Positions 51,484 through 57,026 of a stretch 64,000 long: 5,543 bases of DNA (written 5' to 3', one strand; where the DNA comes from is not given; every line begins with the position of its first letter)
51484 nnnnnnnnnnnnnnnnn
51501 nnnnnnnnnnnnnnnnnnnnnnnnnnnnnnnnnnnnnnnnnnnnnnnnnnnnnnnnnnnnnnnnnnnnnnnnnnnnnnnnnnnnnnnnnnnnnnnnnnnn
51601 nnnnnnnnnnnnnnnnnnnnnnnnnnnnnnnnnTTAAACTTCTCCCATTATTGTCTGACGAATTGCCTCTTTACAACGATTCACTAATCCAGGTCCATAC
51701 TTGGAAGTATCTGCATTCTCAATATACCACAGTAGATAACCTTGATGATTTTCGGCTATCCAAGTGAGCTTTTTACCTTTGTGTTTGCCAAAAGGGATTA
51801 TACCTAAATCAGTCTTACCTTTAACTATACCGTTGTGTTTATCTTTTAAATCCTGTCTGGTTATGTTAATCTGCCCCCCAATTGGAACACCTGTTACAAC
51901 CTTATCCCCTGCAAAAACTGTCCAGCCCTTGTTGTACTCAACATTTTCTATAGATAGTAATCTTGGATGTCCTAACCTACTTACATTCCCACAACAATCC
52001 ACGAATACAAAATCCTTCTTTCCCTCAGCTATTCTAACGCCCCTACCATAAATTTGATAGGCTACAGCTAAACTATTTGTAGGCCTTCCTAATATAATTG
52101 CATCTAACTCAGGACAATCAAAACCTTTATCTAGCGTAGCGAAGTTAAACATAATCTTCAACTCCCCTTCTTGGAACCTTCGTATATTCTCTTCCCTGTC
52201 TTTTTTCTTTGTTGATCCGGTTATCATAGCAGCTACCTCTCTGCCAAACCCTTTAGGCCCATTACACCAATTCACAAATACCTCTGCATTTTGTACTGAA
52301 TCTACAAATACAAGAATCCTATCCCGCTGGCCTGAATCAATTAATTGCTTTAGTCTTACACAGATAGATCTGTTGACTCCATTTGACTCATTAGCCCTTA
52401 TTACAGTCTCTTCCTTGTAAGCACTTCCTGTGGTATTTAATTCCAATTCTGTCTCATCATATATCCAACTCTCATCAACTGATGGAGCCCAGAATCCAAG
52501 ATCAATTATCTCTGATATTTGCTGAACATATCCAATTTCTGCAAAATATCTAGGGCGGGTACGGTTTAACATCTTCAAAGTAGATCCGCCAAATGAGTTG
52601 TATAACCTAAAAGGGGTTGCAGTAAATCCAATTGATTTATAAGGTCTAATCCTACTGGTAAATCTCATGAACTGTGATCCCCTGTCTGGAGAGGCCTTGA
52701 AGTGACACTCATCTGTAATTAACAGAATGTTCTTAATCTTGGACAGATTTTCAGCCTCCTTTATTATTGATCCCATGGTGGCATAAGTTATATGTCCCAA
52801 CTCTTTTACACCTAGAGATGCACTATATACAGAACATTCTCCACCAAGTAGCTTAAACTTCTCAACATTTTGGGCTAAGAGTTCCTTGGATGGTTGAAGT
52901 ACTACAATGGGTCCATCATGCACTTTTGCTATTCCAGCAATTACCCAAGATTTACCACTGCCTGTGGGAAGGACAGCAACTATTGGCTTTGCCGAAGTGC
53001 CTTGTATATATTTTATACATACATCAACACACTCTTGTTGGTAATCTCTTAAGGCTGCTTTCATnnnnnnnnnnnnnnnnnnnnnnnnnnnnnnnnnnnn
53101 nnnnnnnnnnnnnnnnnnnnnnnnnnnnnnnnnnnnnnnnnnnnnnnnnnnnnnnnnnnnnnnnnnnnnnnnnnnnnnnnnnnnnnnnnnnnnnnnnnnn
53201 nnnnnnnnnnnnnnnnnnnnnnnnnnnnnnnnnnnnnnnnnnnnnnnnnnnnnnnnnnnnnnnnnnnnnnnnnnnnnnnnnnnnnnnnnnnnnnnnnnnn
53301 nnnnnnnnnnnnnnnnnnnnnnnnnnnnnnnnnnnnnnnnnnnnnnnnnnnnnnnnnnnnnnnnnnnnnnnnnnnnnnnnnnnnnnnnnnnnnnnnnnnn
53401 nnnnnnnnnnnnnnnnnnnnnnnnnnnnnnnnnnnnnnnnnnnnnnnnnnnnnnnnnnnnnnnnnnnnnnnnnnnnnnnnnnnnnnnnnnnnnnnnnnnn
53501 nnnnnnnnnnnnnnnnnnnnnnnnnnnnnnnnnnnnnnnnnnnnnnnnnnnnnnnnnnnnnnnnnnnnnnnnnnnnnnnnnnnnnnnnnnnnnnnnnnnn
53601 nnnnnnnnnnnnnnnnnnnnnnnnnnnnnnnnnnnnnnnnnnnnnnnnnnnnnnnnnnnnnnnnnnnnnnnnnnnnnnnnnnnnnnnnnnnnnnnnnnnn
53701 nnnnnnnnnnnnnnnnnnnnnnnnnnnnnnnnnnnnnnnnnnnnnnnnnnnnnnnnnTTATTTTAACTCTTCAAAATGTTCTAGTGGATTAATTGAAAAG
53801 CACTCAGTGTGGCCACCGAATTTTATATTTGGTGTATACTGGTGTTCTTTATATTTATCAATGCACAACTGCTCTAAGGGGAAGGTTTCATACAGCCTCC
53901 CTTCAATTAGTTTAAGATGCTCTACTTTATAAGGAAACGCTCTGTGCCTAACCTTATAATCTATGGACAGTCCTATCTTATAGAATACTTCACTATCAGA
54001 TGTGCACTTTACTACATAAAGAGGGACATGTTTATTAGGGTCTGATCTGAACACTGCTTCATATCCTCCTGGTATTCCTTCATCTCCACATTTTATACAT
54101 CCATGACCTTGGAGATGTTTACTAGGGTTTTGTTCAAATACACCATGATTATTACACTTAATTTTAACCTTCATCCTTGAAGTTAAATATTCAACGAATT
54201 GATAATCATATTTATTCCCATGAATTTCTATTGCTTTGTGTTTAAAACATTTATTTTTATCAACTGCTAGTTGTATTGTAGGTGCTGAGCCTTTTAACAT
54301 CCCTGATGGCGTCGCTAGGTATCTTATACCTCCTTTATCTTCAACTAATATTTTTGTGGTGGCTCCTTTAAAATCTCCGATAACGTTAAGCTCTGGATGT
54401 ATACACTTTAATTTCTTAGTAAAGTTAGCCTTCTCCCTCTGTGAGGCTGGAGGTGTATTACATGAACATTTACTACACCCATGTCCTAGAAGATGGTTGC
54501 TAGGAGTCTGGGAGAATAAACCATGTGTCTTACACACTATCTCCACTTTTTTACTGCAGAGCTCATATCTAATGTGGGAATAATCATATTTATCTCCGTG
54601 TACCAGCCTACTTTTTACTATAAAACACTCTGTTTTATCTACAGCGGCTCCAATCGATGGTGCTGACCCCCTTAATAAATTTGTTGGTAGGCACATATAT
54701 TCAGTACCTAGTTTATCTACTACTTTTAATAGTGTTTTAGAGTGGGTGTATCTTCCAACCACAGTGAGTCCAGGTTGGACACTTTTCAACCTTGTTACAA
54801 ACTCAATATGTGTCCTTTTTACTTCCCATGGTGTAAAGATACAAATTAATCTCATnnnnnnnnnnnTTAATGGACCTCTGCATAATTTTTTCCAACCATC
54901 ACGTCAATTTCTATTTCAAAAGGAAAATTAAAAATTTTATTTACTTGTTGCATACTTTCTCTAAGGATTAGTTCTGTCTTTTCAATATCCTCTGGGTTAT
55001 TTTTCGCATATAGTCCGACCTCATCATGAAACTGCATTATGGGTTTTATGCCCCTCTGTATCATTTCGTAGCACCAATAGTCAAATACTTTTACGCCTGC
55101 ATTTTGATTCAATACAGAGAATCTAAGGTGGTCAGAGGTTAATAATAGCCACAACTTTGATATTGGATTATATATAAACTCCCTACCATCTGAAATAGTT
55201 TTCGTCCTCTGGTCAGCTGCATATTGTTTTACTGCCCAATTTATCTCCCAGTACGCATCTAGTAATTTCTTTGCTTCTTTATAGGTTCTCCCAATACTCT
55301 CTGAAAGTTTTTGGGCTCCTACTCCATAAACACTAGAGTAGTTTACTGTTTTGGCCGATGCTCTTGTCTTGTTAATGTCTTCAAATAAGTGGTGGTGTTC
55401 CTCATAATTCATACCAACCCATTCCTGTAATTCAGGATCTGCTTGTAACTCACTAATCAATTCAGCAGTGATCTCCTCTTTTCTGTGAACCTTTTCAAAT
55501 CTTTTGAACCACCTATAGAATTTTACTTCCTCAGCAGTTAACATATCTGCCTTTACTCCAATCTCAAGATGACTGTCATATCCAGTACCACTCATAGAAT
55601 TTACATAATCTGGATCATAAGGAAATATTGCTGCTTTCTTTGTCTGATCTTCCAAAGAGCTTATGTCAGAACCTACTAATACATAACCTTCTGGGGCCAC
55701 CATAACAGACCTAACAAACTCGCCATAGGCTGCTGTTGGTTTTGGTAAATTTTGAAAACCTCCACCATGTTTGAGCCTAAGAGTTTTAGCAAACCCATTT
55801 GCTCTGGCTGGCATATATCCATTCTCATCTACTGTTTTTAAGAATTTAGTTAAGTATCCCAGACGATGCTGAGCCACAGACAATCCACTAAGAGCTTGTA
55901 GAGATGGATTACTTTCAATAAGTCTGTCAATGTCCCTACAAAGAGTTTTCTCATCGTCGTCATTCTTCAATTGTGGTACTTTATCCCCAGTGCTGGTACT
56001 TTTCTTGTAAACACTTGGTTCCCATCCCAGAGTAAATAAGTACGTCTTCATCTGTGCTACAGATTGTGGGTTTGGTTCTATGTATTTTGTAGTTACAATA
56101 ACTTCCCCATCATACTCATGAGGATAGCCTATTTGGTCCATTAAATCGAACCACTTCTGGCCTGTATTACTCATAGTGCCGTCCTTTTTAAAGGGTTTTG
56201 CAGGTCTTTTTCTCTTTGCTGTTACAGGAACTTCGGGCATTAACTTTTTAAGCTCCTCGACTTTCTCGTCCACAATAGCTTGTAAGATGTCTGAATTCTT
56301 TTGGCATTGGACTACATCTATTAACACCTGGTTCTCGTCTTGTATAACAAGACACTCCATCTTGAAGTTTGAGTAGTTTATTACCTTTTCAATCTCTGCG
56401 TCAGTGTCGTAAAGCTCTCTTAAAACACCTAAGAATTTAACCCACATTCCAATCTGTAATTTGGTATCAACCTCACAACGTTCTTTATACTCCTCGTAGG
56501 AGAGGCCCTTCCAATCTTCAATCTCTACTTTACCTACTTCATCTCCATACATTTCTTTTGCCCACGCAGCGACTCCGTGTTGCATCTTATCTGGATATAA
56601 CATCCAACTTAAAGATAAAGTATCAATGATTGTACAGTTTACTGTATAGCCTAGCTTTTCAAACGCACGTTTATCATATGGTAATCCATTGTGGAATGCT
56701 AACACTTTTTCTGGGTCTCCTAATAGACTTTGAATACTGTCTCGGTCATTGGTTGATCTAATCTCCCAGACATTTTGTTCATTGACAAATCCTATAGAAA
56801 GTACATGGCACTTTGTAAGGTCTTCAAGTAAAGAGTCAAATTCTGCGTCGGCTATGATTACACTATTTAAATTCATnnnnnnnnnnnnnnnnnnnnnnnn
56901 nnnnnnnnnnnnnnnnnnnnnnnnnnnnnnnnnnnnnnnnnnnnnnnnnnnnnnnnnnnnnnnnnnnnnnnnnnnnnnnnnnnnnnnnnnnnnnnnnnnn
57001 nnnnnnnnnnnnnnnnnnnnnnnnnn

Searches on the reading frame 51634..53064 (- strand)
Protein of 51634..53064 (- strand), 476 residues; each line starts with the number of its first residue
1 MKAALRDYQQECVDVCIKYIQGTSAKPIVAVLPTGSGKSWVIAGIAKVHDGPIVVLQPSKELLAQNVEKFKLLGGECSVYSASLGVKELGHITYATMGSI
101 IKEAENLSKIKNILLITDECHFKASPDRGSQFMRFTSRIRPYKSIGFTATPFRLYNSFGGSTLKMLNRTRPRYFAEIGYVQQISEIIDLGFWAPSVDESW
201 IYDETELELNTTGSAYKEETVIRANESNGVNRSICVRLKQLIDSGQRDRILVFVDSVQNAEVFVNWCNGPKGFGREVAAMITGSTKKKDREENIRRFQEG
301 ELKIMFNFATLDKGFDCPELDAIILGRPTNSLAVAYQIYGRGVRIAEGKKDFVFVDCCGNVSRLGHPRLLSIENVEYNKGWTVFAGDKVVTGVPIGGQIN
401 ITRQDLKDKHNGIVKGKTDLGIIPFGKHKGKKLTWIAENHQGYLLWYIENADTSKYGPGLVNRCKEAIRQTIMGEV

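Call 11: search_protein_families(library=phrogs, proteins=[window:51634-53064:-], max_evalue=0.001)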
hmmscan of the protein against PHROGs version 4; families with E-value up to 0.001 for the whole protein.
window:51634-53064:- (476 aa): 7 families
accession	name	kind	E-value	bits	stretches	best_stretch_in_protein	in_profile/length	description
phrog_16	-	DNA, RNA and nucleotide metabolism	1.2e-56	193.5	1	3-389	271-624/986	DNA helicase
phrog_9690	-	DNA, RNA and nucleotide metabolism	3.3e-11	43.8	1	174-362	91-273/306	DNA helicase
phrog_16694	-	unknown function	3.3e-08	32.9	1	230-353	541-668/1010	-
phrog_16259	-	DNA, RNA and nucleotide metabolism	3.4e-07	30.8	1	2-122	115-235/330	DNA helicase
phrog_6819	-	DNA, RNA and nucleotide metabolism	7.6e-06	25.6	1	25-319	36-304/645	Holliday junction branch migration helicase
phrog_2488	-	DNA, RNA and nucleotide metabolism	0.00021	21.2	0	5-73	19-94/579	DNA helicase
phrog_3830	-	unknown function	0.00065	19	0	100-168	383-451/1032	-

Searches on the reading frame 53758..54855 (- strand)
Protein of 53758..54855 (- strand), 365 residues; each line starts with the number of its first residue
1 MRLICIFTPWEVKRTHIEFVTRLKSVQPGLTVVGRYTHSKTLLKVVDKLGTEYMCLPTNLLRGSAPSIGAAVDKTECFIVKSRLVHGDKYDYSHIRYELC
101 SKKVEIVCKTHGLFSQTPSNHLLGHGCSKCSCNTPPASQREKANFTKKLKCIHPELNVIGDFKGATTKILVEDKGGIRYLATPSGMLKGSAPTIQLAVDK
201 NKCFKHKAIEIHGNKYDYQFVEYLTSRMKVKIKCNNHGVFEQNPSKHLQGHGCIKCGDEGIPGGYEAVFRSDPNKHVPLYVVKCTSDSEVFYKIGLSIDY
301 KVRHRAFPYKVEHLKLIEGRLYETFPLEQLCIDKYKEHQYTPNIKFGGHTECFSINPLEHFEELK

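Call 11: search_protein_families(library=phrogs, proteins=[window:53758-54855:-], max_evalue=0.001)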
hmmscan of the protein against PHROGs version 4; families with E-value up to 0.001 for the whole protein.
window:53758-54855:- (365 aa): 3 families
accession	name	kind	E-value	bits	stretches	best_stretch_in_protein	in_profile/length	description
phrog_681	-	DNA, RNA and nucleotide metabolism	1.2e-41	144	2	204-364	371-533/576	endonuclease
phrog_559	-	DNA, RNA and nucleotide metabolism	1.7e-34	120.6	2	15-257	60-304/607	HNH endonuclease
phrog_4605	-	unknown function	1.2e-27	97.6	2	200-258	48-107/151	-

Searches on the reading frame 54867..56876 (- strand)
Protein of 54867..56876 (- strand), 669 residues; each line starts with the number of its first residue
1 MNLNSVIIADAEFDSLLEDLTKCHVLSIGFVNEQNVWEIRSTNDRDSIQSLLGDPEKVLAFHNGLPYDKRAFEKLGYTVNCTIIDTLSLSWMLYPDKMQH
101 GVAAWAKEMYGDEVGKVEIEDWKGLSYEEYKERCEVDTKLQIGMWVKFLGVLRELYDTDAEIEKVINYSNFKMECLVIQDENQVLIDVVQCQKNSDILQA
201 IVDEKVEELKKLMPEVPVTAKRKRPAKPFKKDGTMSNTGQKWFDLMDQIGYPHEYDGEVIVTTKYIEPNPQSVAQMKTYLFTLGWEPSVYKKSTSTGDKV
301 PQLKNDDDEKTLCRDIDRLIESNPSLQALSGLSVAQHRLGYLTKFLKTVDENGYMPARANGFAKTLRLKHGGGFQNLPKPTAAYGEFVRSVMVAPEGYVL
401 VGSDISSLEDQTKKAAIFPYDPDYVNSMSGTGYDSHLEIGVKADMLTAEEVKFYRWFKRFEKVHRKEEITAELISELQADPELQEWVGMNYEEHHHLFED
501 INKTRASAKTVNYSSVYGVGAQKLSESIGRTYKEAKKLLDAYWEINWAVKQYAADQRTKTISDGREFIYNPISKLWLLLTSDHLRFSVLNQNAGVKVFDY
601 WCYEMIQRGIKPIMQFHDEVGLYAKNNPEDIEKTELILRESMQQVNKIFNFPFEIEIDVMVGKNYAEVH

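Call 11: search_protein_families(library=phrogs, proteins=[window:54867-56876:-], max_evalue=0.001)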
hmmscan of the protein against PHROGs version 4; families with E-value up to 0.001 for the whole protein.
window:54867-56876:- (669 aa): 5 families
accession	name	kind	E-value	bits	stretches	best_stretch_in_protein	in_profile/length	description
phrog_17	-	DNA, RNA and nucleotide metabolism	2.3e-80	272.1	1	4-667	670-1232/1445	DNA polymerase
phrog_15971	-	DNA, RNA and nucleotide metabolism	1.4e-11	45.2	1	494-669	201-376/376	DNA polymerase I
phrog_2573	-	DNA, RNA and nucleotide metabolism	1.3e-05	25.5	1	493-556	73-137/336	DNA polymerase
phrog_8888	-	DNA, RNA and nucleotide metabolism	6.5e-05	24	1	503-601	63-160/295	DNA polymerase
phrog_24147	-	DNA, RNA and nucleotide metabolism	0.00017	22.8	0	613-669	39-93/93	DNA polymerase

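Call 84: search_dna_similar(query=window:54867-56876:-, collection=phages, mode=protein, max_rows=12, max_evalue=1e-10)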
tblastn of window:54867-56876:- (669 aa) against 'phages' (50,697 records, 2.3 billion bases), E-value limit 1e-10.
Records with a match: 297; places in all: 297; records where one place covers at least 80% of the query: 224.
Best place of each record, by identity: <60% 297.
By first word of the organism name: Pseudomonas 72; Vibrio 56; Escherichia 38; Acinetobacter 31; Erwinia 22; Aeromonas 22; phage 9; Yersinia 8; Cellulophaga 7; Shewanella 7; and 13 more.
By host as written in the record: - 40; Escherichia coli 25; Pseudomonas syringae pv. actinidiae 18; Erwinia amylovora 16; Acinetobacter baumannii 13; Pseudomonas aeruginosa 8; Yersinia pseudotuberculosis 8; Pseudomonas syringae pv. porri LMG 28495 8; and 94 more.
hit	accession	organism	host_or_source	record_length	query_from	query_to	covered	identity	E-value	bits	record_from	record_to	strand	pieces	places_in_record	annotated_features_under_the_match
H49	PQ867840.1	phage KZY1-k141_1027853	Crassostrea hongkongensis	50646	4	669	100%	36.6%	6e-112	376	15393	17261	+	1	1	DNA polymerase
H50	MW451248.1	Vibrio phage VP506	Vibrio parahaemolyticus VP506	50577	2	669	100%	35.9%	5e-111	374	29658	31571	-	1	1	record has no annotation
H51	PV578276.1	Vibrio phage phivp506_24CJH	Vibrio parahaemolyticus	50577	2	669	100%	35.9%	5e-111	374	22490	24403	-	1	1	DNA polymerase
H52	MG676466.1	Pseudomonas phage TC6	Pseudomonas aeruginosa PA1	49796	3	669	100%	35.9%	2e-110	372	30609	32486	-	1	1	TC6_040: DNA polymerase I | TC6_041: RNA polymerase sigma factor | TC6_039: putative endonuclease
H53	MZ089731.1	Pseudomonas phage PSA11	wastewater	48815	3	669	100%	35.9%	2e-110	372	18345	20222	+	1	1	hypothetical protein (x2) | HNH homing endonuclease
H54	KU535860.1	Pseudomonas phage O4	Pseudomonas aeruginosa PAO1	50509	2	669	100%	35.7%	6e-111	374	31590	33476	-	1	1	putative DNA polymerase | hypothetical protein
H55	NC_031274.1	Pseudomonas phage O4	Pseudomonas aeruginosa PAO1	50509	2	669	100%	35.7%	6e-111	374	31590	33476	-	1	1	putative DNA polymerase | hypothetical protein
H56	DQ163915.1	Pseudomonas phage PA11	-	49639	3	669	100%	35.7%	7e-110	370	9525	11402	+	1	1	record has no annotation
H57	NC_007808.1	Pseudomonas phage PA11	Pseudomonas aeruginosa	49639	3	669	100%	35.7%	7e-110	370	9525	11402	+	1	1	hypothetical protein ORF013 | RNA polymerase sigma factor | HNH endonuclease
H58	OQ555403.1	Pseudomonas phage vB_PaeM_Ty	Pseudomonas aeruginosa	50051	8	669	99%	35.9%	7e-114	382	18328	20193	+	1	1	DNA polymerase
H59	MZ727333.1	Pseudomonas phage PPAT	Pseudomonas aeruginosa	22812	8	669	99%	35.8%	1e-108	367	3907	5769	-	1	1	hypothetical protein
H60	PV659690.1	Pseudomonas phage vB_PaP_DMTU_1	Pseudomaonas aeruginosa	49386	8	669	99%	35.8%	4e-111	374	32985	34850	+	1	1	DNA polymerase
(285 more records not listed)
